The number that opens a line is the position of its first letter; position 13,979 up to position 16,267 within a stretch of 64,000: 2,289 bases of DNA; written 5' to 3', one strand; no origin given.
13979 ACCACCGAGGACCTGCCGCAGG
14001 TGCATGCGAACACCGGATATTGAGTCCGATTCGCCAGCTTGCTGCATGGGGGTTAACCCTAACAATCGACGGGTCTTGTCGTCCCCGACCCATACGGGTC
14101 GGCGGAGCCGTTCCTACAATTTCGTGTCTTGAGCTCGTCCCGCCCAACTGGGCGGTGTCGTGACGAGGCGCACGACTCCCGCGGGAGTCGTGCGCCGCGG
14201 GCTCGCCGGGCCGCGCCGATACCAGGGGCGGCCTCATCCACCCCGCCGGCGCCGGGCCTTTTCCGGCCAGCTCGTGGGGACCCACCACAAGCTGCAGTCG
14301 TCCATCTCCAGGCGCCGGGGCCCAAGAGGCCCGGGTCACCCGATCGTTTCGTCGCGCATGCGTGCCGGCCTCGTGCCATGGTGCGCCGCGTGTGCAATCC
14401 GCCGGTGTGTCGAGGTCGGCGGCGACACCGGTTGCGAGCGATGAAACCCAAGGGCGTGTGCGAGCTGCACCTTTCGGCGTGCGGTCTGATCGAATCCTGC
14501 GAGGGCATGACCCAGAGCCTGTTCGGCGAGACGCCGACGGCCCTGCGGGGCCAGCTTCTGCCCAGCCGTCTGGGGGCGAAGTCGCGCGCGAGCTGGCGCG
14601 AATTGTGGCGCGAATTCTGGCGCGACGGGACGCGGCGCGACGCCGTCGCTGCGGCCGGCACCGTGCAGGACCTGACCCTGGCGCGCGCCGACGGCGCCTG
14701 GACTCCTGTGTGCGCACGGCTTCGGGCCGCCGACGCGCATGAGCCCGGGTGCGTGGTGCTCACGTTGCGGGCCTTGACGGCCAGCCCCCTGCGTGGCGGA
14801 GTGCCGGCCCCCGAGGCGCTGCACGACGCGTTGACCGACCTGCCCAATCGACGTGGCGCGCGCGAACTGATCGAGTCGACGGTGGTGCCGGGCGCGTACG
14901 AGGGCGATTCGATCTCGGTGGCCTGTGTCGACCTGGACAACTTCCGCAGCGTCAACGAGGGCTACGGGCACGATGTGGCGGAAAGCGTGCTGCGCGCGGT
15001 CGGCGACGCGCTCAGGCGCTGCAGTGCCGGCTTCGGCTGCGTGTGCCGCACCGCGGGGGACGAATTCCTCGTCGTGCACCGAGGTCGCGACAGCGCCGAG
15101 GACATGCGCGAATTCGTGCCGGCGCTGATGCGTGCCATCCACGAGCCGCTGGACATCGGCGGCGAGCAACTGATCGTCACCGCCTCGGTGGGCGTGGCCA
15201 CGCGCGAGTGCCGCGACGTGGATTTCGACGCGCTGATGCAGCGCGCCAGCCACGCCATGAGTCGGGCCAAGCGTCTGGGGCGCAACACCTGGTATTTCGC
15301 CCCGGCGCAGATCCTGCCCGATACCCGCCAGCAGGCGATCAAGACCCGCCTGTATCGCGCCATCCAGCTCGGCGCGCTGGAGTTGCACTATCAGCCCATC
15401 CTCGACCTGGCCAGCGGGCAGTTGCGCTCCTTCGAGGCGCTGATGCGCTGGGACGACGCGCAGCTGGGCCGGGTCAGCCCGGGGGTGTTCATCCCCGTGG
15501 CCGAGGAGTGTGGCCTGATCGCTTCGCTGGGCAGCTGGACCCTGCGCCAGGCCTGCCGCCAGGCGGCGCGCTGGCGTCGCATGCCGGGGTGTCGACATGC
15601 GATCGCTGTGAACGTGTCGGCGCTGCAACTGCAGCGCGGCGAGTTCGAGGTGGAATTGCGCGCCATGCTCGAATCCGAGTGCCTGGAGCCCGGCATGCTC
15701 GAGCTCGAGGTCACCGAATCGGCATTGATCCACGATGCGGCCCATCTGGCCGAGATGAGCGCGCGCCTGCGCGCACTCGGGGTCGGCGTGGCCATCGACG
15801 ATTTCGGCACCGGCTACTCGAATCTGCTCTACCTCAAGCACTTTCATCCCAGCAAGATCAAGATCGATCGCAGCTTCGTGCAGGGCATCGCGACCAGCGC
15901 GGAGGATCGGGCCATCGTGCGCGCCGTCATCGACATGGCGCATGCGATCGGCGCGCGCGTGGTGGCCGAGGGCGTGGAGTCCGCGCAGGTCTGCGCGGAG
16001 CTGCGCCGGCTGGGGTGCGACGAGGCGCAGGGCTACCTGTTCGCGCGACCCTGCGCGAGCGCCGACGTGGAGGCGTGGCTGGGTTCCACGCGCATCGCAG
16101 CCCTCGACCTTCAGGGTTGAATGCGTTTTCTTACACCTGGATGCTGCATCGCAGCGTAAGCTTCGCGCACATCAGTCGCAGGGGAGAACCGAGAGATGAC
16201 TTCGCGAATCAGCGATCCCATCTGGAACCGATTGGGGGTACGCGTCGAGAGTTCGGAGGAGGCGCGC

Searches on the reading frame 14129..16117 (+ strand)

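Call 25: search_protein_families(library=pfam, proteins=[window:14129-16117:+], max_evalue=0.00001)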
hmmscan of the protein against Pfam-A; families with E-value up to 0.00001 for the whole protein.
window:14129-16117:+ (663 aa): 2 families
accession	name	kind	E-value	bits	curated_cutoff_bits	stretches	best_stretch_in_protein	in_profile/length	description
PF00563.25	EAL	-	4e-75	252.6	31.3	1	407-641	3-236/236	EAL domain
PF00990.26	GGDEF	-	8.7e-32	110.6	23.8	1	230-386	1-160/161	Diguanylate cyclase, GGDEF domain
